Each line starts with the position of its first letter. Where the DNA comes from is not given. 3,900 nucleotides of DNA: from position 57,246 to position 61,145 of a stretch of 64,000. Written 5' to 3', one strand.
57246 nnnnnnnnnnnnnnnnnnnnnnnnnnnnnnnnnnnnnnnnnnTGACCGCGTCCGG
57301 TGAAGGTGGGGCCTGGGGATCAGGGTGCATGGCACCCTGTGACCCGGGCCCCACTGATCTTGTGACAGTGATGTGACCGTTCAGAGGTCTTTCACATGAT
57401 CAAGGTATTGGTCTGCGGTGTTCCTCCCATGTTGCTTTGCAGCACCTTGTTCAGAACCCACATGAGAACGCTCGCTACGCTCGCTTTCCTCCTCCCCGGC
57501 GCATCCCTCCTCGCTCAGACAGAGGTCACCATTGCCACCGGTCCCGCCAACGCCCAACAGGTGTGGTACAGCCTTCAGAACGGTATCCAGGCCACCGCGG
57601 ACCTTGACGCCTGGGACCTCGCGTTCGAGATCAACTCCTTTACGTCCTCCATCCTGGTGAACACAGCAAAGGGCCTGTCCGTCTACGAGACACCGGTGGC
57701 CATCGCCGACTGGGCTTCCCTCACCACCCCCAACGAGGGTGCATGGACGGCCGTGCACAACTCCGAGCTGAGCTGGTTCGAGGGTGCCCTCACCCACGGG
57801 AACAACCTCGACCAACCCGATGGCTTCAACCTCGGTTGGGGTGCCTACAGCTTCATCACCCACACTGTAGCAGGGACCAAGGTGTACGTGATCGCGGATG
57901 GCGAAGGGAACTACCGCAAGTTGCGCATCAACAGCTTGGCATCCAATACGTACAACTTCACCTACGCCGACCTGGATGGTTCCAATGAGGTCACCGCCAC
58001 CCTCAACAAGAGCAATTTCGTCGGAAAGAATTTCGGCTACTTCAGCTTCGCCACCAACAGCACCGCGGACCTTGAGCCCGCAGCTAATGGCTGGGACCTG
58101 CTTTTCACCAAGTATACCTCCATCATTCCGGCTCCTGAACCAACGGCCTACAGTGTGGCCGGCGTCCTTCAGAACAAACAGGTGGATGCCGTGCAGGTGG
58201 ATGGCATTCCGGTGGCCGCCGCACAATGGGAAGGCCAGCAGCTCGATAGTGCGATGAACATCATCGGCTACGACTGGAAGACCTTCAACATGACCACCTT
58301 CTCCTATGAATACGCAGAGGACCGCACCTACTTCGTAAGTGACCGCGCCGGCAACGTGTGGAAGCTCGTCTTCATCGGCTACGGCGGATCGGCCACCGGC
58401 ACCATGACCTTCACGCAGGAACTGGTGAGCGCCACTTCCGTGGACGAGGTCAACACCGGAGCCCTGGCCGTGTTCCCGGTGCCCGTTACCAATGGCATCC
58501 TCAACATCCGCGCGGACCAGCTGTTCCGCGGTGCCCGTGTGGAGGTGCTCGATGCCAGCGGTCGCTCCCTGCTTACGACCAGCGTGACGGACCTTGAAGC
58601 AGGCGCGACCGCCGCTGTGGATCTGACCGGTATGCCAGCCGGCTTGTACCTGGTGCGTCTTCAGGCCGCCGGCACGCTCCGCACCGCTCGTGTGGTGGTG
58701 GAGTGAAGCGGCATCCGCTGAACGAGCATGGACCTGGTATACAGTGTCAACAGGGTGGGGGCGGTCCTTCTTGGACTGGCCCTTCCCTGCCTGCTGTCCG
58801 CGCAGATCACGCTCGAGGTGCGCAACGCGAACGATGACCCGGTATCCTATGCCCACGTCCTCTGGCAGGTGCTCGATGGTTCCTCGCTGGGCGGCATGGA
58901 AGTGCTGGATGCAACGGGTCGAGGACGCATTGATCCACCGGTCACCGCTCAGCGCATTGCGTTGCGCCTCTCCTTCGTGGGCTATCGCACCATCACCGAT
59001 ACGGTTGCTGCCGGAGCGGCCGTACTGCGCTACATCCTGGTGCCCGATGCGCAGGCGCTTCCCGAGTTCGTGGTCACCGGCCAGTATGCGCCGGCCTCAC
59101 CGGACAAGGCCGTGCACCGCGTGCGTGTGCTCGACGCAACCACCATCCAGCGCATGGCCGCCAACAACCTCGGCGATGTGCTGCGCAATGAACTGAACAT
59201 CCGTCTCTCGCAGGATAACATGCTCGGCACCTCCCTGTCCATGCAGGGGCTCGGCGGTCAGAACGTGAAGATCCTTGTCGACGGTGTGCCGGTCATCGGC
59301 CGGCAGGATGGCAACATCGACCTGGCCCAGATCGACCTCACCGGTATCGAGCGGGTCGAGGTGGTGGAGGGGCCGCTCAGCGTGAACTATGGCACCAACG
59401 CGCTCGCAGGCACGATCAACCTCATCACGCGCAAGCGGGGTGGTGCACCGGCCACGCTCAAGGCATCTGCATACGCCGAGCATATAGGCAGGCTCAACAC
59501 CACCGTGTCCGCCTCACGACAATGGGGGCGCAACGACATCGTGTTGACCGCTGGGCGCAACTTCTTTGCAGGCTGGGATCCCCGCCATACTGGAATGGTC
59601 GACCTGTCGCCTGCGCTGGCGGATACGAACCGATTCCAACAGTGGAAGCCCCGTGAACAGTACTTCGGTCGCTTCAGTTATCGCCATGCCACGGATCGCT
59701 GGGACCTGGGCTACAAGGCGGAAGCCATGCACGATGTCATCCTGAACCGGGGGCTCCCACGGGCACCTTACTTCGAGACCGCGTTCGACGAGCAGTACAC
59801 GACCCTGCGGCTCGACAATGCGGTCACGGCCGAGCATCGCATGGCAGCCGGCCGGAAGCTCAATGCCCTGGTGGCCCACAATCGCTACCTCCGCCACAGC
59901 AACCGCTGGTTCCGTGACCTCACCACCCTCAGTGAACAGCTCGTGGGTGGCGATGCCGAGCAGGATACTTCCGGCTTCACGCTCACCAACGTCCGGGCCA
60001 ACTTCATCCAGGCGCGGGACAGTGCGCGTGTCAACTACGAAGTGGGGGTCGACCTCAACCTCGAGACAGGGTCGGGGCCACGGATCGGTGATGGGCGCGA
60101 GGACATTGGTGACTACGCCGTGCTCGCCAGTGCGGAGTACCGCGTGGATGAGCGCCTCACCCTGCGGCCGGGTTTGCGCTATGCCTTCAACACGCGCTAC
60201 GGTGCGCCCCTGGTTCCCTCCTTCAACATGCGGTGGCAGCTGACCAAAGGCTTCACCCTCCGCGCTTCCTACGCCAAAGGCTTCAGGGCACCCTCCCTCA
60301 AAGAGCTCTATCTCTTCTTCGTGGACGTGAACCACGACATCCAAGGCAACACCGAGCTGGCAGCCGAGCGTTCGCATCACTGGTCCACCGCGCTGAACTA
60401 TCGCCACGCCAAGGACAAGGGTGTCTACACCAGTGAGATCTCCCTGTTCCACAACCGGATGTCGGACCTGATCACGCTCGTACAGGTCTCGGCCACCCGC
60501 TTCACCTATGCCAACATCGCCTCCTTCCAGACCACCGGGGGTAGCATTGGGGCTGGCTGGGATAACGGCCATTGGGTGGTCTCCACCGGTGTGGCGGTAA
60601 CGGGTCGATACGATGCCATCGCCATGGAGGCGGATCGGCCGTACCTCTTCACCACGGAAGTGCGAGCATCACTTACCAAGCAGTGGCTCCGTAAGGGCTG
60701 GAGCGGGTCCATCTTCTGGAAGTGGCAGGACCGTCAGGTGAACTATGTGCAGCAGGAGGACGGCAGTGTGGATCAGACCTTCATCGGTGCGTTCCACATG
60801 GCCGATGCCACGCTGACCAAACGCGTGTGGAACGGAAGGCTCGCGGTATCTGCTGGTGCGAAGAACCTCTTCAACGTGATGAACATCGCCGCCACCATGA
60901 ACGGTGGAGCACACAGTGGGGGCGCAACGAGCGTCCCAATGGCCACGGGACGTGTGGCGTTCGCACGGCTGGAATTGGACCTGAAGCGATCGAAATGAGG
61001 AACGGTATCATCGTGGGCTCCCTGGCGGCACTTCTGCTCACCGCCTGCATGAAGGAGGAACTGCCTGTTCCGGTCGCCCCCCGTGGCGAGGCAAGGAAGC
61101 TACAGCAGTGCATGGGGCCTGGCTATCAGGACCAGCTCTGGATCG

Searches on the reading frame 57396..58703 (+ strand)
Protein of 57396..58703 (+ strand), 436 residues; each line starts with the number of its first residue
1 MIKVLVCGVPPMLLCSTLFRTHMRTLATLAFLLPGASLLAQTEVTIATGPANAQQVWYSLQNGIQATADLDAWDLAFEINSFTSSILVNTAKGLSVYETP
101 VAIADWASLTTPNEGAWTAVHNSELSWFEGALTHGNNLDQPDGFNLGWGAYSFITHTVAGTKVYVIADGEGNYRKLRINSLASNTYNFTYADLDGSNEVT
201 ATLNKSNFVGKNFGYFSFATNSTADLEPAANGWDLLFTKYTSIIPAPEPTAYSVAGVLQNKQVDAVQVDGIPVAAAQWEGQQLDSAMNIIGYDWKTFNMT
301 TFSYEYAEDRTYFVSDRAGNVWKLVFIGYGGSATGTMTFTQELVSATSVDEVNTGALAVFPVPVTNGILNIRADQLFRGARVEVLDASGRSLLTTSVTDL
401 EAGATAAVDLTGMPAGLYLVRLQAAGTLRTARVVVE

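Call 67: search_protein_families(library=ncbifam, proteins=[window:57396-58703:+], max_evalue=0.001)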
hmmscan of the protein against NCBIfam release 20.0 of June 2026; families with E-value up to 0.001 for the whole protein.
window:57396-58703:+ (436 aa): 2 families
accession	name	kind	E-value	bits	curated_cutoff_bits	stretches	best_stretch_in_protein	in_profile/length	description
TIGR04183.1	Por_Secre_tail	domain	7.1e-08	32.3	23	1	359-435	1-71/72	T9SS type A sorting domain-containing protein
NF038113.1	T9SSA_dep_M36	equivalog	1.8e-06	26.4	885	1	345-435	781-868/869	T9SS-dependent M36 family metallopeptidase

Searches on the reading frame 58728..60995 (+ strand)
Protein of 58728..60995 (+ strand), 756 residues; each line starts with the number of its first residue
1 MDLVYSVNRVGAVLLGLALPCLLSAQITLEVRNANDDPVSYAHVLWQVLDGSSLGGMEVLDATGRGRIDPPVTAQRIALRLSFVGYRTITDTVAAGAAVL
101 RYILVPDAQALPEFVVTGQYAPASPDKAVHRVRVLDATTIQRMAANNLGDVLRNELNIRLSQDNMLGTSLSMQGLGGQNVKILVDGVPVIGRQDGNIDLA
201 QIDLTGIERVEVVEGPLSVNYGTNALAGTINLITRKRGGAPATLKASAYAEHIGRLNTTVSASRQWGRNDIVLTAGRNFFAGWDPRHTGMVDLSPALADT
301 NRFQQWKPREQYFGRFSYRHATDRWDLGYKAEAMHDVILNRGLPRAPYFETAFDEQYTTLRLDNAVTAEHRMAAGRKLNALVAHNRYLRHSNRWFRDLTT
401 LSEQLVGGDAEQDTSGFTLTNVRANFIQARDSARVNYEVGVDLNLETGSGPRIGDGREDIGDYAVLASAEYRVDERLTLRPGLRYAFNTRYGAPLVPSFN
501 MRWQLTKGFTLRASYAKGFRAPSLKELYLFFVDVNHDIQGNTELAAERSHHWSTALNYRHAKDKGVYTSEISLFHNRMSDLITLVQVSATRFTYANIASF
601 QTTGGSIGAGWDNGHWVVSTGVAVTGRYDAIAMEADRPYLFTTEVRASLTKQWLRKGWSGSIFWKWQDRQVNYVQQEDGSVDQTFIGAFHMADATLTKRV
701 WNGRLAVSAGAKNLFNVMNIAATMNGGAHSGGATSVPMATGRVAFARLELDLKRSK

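Call 67: search_protein_families(library=ncbifam, proteins=[window:58728-60995:+], max_evalue=0.001)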
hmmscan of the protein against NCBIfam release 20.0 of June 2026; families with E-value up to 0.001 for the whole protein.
window:58728-60995:+ (756 aa): 24 families
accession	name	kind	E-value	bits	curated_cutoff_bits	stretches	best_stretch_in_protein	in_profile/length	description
TIGR01786.1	TonB-hemlactrns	subfamily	6.9e-36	123.9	323.75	2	468-652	398-587/719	TonB-dependent hemoglobin/transferrin/lactoferrin family receptor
TIGR01779.1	TonB-B12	equivalog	1.6e-33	116.1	599.7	2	97-331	14-247/614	TonB-dependent vitamin B12 receptor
TIGR01785.1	TonB-hemin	subfamily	3.9e-32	111.5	316.85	2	468-625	371-559/677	TonB-dependent heme/hemoglobin receptor family protein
NF007478.2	PRK10064.1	equivalog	1.2e-25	89.9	745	2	114-240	33-163/663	catecholate siderophore receptor CirA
NF010010.0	PRK13483.1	equivalog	2.5e-25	88.6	927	1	108-593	28-501/660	ligand-gated channel protein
NF007926.1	PRK10641.1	equivalog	1.5e-24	86.5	836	2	115-257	31-175/617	TonB-dependent vitamin B12 receptor BtuB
NF038079.1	TonB_sider_MxcH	equivalog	1.1e-22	80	925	2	112-252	116-259/792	TonB-dependent siderophore myxochelin receptor MxcH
NF053590.1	TonB_dep_TOL0244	equivalog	4.8e-19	68.4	645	2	127-238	27-143/604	TOL_0244 family TonB-dependent receptor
TIGR01783.1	TonB-siderophor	subfamily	1.7e-18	66.6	223.5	2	132-243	6-116/649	TonB-dependent siderophore receptor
NF010048.1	PRK13524.1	subfamily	3.6e-17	62.1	493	2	463-586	435-567/744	FepA family TonB-dependent siderophore receptor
NF010038.0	PRK13513.1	equivalog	3.8e-17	62.1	942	2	168-238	91-168/659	ligand-gated channel protein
NF010051.0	PRK13528.1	subfamily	8.4e-17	60.7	583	2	132-237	53-174/727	FepA family TonB-dependent siderophore receptor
NF010012.0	PRK13486.1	equivalog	7.4e-16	57.6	924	2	128-237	42-160/696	TonB-dependent receptor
NF010011.0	PRK13484.1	equivalog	8.6e-16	57.3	1197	2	126-235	45-159/682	IreA family TonB-dependent siderophore receptor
NF041535.1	TonB_rec_PqqU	equivalog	2.3e-14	52.7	1200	1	171-266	70-160/676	TonB-dependent receptor PqqU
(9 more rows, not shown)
